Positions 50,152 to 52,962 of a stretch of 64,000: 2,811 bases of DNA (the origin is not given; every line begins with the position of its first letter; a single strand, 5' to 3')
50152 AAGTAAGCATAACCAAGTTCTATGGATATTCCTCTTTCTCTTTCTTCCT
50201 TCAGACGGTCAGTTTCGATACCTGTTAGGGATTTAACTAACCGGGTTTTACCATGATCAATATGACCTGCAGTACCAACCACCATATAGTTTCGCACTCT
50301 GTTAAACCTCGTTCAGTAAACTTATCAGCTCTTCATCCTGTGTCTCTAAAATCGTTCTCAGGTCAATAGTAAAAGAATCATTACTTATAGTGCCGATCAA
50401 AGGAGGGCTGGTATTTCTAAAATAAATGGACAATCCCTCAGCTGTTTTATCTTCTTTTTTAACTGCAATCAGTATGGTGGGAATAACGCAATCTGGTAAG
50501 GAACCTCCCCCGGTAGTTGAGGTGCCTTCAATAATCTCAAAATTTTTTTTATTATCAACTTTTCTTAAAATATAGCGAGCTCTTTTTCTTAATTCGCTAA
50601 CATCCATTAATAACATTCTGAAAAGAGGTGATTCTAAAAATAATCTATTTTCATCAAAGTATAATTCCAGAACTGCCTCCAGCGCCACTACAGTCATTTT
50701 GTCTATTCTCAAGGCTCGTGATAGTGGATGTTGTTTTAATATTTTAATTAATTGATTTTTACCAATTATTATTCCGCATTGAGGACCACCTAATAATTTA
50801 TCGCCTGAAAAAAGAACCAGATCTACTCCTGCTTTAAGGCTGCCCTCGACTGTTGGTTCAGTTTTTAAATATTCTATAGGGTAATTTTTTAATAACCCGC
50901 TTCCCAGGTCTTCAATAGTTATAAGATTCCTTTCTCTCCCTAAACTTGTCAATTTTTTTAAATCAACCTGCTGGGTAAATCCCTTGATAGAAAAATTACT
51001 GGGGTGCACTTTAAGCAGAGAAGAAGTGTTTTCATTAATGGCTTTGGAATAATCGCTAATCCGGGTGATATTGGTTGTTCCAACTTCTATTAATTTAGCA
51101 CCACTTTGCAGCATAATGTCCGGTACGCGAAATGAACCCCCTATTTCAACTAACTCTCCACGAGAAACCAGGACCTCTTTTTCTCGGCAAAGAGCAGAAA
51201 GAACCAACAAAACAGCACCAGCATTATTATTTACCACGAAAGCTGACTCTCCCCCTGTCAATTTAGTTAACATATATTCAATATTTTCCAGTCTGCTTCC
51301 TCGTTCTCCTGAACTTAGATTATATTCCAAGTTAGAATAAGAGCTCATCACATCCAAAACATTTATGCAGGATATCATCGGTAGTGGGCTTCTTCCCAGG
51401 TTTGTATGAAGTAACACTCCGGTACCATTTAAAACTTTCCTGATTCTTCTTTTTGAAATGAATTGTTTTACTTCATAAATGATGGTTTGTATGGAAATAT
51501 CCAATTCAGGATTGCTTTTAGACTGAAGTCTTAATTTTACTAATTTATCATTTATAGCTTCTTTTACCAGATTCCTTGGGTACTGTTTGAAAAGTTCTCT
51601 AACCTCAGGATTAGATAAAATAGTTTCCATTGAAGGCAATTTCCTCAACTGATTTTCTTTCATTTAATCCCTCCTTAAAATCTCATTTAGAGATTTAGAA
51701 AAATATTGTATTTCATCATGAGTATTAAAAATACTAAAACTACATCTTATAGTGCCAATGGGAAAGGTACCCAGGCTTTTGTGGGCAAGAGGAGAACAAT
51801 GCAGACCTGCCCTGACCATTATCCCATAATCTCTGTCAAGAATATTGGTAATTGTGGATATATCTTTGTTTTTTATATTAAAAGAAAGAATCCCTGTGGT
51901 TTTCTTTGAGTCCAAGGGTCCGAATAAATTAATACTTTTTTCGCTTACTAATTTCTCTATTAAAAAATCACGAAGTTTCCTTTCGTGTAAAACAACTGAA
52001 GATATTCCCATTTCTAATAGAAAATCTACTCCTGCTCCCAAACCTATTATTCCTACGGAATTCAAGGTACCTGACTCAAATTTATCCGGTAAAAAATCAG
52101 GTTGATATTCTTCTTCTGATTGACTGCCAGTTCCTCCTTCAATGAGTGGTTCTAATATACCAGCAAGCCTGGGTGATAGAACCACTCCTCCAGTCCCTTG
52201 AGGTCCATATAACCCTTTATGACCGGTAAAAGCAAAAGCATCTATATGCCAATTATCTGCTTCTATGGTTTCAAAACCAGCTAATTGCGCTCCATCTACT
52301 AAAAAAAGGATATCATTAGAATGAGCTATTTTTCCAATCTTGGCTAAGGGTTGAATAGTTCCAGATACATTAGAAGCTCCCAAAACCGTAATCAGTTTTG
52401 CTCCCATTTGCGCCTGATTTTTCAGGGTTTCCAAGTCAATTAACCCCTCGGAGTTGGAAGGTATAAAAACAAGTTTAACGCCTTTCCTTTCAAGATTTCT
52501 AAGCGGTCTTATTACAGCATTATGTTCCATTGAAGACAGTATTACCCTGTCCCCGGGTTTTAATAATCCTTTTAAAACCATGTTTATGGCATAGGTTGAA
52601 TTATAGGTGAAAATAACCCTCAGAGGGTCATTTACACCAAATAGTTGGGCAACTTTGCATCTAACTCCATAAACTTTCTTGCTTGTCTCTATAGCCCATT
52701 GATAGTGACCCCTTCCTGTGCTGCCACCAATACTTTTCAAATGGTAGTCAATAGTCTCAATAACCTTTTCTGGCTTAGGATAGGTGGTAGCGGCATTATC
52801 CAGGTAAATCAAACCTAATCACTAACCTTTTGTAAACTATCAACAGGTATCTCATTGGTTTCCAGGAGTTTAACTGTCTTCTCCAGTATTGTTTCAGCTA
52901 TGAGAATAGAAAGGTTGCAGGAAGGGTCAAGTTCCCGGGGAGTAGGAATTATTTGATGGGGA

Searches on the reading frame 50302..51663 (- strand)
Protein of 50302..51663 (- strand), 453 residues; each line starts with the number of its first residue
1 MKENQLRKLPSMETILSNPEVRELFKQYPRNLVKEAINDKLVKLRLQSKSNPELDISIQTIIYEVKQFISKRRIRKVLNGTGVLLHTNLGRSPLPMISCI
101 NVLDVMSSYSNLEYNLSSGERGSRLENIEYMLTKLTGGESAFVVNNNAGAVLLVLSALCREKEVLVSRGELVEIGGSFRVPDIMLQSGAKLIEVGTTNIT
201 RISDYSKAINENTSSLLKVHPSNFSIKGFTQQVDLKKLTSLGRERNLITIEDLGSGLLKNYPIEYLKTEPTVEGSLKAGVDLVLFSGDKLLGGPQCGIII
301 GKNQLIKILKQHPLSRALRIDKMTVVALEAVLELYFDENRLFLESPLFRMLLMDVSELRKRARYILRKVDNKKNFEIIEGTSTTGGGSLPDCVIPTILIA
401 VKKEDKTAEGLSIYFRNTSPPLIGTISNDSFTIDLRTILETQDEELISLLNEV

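Call 6: search_protein_families(library=ncbifam, proteins=[window:50302-51663:-])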
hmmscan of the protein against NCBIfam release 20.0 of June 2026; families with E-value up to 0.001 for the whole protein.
window:50302-51663:- (453 aa): 13 families
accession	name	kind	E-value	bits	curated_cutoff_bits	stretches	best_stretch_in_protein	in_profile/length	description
TIGR00474.1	selA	equivalog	1.3e-163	545.1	267.9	1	6-451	1-454/455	L-seryl-tRNA(Sec) selenium transferase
TIGR01437.1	selA_rel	subfamily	9.2e-18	64.3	385.3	1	141-338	79-260/363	DgaE family pyridoxal phosphate-dependent ammonia lyase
NF047797.1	glminPNH3LysDgaE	equivalog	1.2e-12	47.5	600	1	162-340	102-264/367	D-glucosaminate-6-phosphate ammonia lyase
NF004821.0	PRK06176.1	equivalog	9.9e-09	34.5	642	1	114-294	42-200/380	cystathionine gamma-synthase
TIGR03576.1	pyridox_MJ0158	hypoth_equivalog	4.2e-08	32.7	304.45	1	140-335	73-250/346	TIGR03576 family pyridoxal phosphate-dependent enzyme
NF006095.0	PRK08247.1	equivalog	1.2e-07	30.9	585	1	128-303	58-215/369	methionine biosynthesis PLP-dependent protein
NF043007.1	CysBLyMetC_Staph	equivalog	6.1e-07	28.7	700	1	125-300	53-206/378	cystathionine beta-lyase MetC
NF005976.0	PRK08064.1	equivalog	1.8e-06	27.2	627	1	107-295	41-205/390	cystathionine beta-lyase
NF005810.0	PRK07671.1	equivalog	1.1e-05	24.7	594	1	126-294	53-200/377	bifunctional cystathionine gamma-lyase/homocysteine desulfhydrase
TIGR02080.1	O_succ_thio_ly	equivalog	9.3e-05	21.3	504.55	1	128-295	56-203/382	cystathionine gamma-synthase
NF005961.0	PRK08045.1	equivalog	0.00011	21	690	1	128-302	57-214/386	cystathionine gamma-synthase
NF006003.0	PRK08133.1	equivalog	0.00034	19.4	522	1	128-306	71-232/396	O-succinylhomoserine sulfhydrylase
TIGR01328.1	met_gam_lyase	equivalog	0.0006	18.8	549.7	1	126-310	62-229/391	methionine gamma-lyase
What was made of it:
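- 50302..51663 (-): selA, L-seryl-tRNA(Sec) selenium transferase. TIGR00474 scores 545.1 bits against a cutoff of 267.9 (call 6).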

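Call 27: list_cluster_members(proteins=[window:53615-54511:-, window:53615-54466:-, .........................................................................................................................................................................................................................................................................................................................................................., window:50302-51663:-, window:53030-53590:-])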
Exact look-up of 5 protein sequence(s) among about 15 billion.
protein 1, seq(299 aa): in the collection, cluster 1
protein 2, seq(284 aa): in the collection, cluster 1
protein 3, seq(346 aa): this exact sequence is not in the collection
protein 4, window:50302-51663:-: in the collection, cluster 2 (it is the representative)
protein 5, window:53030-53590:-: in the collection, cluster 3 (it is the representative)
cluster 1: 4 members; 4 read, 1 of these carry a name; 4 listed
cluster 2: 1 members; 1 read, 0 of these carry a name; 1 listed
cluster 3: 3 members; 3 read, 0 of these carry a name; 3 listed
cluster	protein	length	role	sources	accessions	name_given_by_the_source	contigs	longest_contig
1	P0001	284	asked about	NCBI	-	-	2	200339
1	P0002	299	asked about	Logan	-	-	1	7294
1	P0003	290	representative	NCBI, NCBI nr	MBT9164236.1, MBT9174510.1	MAG: Selenide, water dikinase [candidate division WS2 bacterium] | Selenide, water dikinase [Candidatus Lithacetigena glycinireducens]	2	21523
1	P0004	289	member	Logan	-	-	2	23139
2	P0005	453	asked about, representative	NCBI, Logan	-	-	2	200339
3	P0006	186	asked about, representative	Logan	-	-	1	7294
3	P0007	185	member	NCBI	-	-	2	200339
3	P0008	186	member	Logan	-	-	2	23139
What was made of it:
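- Lithacetigena entries named 'Selenide, water dikinase' (call 27).
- Tried and rejected: With X at that position it is not in the collection (call 27).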

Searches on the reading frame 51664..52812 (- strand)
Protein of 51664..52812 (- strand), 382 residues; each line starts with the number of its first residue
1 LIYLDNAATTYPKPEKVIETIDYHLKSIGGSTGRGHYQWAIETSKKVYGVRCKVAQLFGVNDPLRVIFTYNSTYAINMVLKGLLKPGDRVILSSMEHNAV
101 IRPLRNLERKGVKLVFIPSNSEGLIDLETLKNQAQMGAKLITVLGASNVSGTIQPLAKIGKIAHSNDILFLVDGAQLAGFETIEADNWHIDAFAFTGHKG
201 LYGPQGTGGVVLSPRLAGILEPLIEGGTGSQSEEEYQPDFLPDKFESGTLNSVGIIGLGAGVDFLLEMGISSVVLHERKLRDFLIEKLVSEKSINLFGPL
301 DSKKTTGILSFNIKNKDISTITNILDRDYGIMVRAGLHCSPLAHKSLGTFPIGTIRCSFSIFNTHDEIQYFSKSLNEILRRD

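Call 6: search_protein_families(library=ncbifam, proteins=[window:51664-52812:-])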
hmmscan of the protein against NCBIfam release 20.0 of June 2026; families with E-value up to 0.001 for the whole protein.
window:51664-52812:- (382 aa): 31 families (the best 25 are shown)
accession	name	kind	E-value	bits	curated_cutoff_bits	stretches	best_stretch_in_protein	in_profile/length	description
TIGR01977.1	am_tr_V_EF2568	hypoth_equivalog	2.5e-131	438.1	377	1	2-378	1-376/376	cysteine desulfurase family protein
NF040779.1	Sec_lyase_SclA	exception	2.1e-101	339.6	525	1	2-379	1-377/378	selenocysteine lyase SclA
TIGR01979.1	sufS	subfamily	5.8e-79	265.8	475.1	1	1-379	19-399/403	SufS family cysteine desulfurase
NF041166.1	f2_encap_cargo1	exception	1.6e-56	192.7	800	1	1-377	246-622/623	family 2A encapsulin nanocompartment cargo protein cysteine desulfurase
NF006791.0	PRK09295.1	equivalog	4.8e-54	184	661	1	1-379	24-402/406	cysteine desulfurase SufS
TIGR03392.1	FeS_syn_CsdA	equivalog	3.6e-52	177.9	493.6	1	2-376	18-390/398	cysteine desulfurase CsdA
NF008126.0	PRK10874.1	equivalog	4.5e-52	177.5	607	1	2-377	21-394/401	cysteine desulfurase CsdA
TIGR03402.1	FeS_nifS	equivalog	3e-45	154.6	530.75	1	2-381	1-372/379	cysteine desulfurase NifS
TIGR03235.1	DNA_S_dndA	equivalog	2.9e-41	141.9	480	1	3-339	1-324/353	cysteine desulfurase DndA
TIGR02006.1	IscS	equivalog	1.4e-40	139.5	643.2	1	2-376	5-372/402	IscS subfamily cysteine desulfurase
NF010611.0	PRK14012.1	equivalog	1.4e-39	136.2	548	1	2-374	7-374/406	IscS subfamily cysteine desulfurase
TIGR01976.1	am_tr_V_VC1184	hypoth_equivalog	2.4e-33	116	352.35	1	1-375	19-401/401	cysteine desulfurase-like protein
TIGR03403.1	nifS_epsilon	equivalog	2.3e-31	109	587.7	1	2-375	1-369/382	NifS family cysteine desulfurase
NF002806.0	PRK02948.1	subfamily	2.9e-26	92.3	304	1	1-217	1-217/381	IscS subfamily cysteine desulfurase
NF051467.1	peri_mod_PvdN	equivalog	1.2e-15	57.2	650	1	13-328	64-386/425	pyoverdine-tailoring periplasmic protein PvdN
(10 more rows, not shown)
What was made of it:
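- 51664..52812 (-): Cysteine desulfurase family protein, similar to the selenocysteine lyase SclA but below the SclA cutoff. NF040779 (SclA) scores 339.6 bits against a cutoff of 525 (call 6).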
